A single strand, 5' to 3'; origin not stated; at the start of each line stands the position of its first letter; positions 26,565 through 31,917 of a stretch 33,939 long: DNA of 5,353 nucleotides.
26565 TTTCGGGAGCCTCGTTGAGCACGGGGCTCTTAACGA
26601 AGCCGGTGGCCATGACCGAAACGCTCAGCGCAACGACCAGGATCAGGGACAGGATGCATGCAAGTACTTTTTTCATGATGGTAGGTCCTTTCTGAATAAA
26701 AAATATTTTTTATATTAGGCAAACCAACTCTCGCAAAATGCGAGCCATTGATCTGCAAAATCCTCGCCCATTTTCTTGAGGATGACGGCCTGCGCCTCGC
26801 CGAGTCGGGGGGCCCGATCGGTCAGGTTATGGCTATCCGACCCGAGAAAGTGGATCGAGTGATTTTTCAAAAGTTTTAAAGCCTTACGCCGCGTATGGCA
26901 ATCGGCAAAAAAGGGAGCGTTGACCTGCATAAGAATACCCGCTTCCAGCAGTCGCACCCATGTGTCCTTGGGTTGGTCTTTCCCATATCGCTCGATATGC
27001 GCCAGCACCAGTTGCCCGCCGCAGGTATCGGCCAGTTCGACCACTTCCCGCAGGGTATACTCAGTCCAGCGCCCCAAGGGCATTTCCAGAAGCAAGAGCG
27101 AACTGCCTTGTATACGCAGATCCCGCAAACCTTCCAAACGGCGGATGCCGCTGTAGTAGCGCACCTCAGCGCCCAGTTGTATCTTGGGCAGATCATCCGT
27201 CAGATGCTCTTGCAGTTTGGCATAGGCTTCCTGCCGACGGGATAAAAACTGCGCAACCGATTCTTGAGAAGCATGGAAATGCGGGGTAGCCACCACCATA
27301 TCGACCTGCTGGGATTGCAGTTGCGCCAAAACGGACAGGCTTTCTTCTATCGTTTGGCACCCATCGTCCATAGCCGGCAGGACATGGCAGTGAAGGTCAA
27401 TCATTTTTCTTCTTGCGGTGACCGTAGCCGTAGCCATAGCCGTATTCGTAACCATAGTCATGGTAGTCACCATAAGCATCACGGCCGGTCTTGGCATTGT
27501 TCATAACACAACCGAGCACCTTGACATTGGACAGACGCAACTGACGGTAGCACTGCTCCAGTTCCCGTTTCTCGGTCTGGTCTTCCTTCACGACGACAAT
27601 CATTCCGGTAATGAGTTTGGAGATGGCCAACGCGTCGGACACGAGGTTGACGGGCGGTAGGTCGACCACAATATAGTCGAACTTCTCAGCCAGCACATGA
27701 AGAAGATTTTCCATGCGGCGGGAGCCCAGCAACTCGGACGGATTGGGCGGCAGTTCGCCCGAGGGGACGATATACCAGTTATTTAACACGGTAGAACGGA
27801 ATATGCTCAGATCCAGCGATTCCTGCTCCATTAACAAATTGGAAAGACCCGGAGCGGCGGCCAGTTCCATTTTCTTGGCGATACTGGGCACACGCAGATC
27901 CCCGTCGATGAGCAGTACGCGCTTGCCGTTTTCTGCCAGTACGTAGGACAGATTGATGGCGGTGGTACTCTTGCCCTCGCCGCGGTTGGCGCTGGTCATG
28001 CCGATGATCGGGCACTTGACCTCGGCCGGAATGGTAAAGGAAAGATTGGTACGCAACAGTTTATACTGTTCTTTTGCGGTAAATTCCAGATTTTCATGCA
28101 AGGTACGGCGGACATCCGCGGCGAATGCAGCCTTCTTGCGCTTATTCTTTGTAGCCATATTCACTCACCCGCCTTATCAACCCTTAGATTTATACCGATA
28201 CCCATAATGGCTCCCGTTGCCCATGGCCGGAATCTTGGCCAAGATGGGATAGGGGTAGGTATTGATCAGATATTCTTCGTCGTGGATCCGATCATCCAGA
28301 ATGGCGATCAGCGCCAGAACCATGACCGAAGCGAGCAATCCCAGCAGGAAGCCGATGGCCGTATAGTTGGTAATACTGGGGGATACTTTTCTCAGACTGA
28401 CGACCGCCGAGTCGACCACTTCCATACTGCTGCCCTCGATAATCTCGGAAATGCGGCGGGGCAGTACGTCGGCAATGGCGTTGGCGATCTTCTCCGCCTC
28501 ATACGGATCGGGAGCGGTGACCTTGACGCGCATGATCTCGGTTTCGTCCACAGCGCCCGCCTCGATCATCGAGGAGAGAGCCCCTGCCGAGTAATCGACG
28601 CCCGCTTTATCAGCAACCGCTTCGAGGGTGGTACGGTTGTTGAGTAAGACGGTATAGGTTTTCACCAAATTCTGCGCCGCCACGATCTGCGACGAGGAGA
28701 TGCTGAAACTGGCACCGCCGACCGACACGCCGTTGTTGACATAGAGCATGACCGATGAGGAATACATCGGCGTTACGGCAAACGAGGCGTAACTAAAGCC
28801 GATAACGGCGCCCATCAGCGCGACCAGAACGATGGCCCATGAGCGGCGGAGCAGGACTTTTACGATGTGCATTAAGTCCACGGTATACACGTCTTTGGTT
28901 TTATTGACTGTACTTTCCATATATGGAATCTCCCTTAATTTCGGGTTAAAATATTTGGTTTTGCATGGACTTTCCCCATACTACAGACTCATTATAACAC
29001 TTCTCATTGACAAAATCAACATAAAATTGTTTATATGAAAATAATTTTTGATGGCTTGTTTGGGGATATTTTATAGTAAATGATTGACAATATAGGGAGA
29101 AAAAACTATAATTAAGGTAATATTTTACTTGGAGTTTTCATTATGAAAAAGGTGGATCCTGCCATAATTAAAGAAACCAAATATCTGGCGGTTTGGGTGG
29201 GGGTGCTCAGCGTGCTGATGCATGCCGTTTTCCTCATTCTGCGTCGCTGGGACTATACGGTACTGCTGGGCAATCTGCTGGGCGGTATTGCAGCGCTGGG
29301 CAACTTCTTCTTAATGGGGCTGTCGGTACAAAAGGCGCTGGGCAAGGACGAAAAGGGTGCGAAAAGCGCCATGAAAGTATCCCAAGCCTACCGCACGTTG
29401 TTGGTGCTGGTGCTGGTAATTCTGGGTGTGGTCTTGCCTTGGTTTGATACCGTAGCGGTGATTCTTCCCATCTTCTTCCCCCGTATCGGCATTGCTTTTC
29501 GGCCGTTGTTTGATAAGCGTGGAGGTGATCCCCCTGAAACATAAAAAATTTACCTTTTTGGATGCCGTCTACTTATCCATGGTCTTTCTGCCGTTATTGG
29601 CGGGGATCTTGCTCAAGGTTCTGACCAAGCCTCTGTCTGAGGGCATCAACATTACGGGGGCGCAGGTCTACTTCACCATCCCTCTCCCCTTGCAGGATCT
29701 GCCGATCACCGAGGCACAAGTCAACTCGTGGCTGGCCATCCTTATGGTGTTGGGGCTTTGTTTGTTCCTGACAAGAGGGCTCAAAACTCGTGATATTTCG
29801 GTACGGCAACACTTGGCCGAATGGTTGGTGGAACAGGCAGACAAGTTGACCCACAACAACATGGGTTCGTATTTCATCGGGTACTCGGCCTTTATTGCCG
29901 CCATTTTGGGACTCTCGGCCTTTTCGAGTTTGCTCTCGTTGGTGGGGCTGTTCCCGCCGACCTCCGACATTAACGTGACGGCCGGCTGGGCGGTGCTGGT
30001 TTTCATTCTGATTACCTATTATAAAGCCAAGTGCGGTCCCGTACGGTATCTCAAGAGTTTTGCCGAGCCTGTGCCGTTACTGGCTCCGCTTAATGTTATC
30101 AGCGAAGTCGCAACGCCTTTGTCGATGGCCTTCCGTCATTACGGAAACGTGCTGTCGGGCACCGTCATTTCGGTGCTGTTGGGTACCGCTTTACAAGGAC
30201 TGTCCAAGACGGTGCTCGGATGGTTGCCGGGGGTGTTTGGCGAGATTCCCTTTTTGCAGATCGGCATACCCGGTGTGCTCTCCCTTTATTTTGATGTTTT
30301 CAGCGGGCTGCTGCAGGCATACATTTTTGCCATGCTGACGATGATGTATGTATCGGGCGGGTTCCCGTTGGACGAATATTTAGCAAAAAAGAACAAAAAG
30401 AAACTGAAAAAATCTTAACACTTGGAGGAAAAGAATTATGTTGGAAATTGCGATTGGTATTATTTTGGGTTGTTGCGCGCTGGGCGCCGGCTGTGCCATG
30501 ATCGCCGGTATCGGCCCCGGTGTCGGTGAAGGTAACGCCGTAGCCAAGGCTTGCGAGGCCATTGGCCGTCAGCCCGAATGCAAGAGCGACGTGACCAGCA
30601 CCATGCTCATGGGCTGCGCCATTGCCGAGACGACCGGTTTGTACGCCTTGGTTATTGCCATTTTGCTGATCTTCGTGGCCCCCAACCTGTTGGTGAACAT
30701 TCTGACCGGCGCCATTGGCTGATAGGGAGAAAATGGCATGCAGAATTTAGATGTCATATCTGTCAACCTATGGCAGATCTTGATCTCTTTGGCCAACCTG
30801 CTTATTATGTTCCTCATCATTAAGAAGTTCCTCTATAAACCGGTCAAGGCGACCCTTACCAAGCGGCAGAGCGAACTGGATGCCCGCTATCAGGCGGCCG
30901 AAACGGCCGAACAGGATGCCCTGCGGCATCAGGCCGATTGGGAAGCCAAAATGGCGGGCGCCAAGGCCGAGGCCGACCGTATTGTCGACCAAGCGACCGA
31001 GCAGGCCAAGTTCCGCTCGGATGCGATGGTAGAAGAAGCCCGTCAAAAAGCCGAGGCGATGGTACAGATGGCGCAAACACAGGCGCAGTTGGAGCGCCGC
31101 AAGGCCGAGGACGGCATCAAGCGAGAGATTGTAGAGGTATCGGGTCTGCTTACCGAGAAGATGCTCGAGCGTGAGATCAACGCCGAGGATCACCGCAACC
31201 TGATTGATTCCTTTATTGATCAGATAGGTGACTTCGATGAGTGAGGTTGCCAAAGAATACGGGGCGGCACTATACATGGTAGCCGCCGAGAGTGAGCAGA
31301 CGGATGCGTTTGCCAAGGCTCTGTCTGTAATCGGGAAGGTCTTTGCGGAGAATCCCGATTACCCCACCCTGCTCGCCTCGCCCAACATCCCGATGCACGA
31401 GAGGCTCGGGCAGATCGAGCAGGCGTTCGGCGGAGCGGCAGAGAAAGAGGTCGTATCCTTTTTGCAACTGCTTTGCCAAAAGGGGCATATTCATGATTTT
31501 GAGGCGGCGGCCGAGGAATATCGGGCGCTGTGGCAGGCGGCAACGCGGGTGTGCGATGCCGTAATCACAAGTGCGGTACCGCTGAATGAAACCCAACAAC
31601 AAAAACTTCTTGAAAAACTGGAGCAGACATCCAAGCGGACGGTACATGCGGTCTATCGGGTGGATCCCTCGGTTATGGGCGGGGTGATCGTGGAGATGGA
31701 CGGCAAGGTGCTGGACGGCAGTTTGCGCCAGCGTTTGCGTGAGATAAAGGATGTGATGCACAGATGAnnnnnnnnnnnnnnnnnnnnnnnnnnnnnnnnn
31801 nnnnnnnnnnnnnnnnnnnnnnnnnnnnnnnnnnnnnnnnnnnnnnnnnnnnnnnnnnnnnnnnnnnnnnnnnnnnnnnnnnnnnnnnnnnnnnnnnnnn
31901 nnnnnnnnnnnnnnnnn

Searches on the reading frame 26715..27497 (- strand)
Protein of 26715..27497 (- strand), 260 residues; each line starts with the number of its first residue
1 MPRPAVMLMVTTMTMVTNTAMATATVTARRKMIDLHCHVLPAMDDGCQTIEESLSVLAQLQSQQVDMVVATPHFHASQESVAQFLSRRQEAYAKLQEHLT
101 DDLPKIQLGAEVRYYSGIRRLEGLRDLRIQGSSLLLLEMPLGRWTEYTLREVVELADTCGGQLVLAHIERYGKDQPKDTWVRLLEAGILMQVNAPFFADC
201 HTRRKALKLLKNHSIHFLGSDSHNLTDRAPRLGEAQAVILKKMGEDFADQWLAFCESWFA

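Call 48: search_protein_families(library=pfam, proteins=[window:26715-27497:-], max_evalue=0.0001)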
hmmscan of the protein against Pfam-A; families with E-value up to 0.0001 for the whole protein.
window:26715-27497:- (260 aa): 1 family
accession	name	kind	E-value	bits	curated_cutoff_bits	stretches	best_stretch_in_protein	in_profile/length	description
PF19567.5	CpsB_CapC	-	1e-40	140.1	27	1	32-250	1-223/234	Capsular polysaccharide synthesis, CpsB/CapC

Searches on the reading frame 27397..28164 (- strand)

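Call 50: search_protein_families(library=pfam, proteins=[window:27397-28164:-], max_evalue=0.0001)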
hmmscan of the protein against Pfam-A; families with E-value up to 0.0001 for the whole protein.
window:27397-28164:- (255 aa): 4 families
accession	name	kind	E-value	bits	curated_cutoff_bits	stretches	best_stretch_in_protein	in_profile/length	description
PF13614.12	AAA_31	-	5.2e-15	56.3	27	1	53-183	3-141/177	AAA domain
PF10609.15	ParA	-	2.3e-12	47.3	27.1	1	53-224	5-175/246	NUBPL iron-transfer P-loop NTPase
PF01656.29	CbiA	-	2.1e-09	37.8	25.4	1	61-221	8-109/125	CobQ/CobB/MinD/ParA nucleotide binding domain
PF09140.17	MipZ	-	1.7e-06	28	20.7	1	59-172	8-110/262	ATPase MipZ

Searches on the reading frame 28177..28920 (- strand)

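Call 50: search_protein_families(library=pfam, proteins=[window:28177-28920:-], max_evalue=0.0001)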
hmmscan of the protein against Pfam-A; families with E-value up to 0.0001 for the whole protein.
window:28177-28920:- (247 aa): 1 family
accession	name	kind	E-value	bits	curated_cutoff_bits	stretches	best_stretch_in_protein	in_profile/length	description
PF02706.20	Wzz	-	3.5e-15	56.5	25.5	1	13-105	2-90/91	Chain length determinant protein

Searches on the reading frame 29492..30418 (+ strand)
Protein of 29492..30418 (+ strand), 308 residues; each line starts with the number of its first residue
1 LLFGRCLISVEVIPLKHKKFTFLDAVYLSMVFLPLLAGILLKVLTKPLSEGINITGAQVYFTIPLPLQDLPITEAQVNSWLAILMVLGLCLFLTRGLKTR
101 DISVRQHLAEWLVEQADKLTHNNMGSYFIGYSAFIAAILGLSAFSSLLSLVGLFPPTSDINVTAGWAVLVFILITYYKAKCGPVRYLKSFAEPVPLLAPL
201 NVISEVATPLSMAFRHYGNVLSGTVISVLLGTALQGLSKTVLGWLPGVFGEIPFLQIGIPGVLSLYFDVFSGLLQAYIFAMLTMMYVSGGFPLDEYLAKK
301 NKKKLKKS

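Call 50: search_protein_families(library=pfam, proteins=[window:29492-30418:+], max_evalue=0.0001)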
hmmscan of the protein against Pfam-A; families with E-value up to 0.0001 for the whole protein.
window:29492-30418:+ (308 aa): 1 family
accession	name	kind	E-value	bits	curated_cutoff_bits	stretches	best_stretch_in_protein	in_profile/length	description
PF00119.25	ATP-synt_A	-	7.8e-39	134.2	33.9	1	79-288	4-217/217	ATP synthase A chain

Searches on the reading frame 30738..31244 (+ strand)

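Call 50: search_protein_families(library=pfam, proteins=[window:30738-31244:+], max_evalue=0.0001)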
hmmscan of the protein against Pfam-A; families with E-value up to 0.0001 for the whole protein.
window:30738-31244:+ (168 aa): 1 family
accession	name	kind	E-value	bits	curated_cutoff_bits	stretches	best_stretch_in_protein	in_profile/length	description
PF00430.23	ATP-synt_B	-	3.1e-19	69.8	28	1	14-143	2-131/132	ATP synthase B/B' CF(0)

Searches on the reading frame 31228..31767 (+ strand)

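Call 50: search_protein_families(library=pfam, proteins=[window:31228-31767:+], max_evalue=0.0001)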
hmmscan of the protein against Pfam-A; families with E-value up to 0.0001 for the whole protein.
window:31228-31767:+ (179 aa): 1 family
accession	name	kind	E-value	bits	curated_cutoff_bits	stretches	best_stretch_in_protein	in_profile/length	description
PF00213.23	OSCP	-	1.7e-42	145.8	22.3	1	7-176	1-171/172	ATP synthase delta (OSCP) subunit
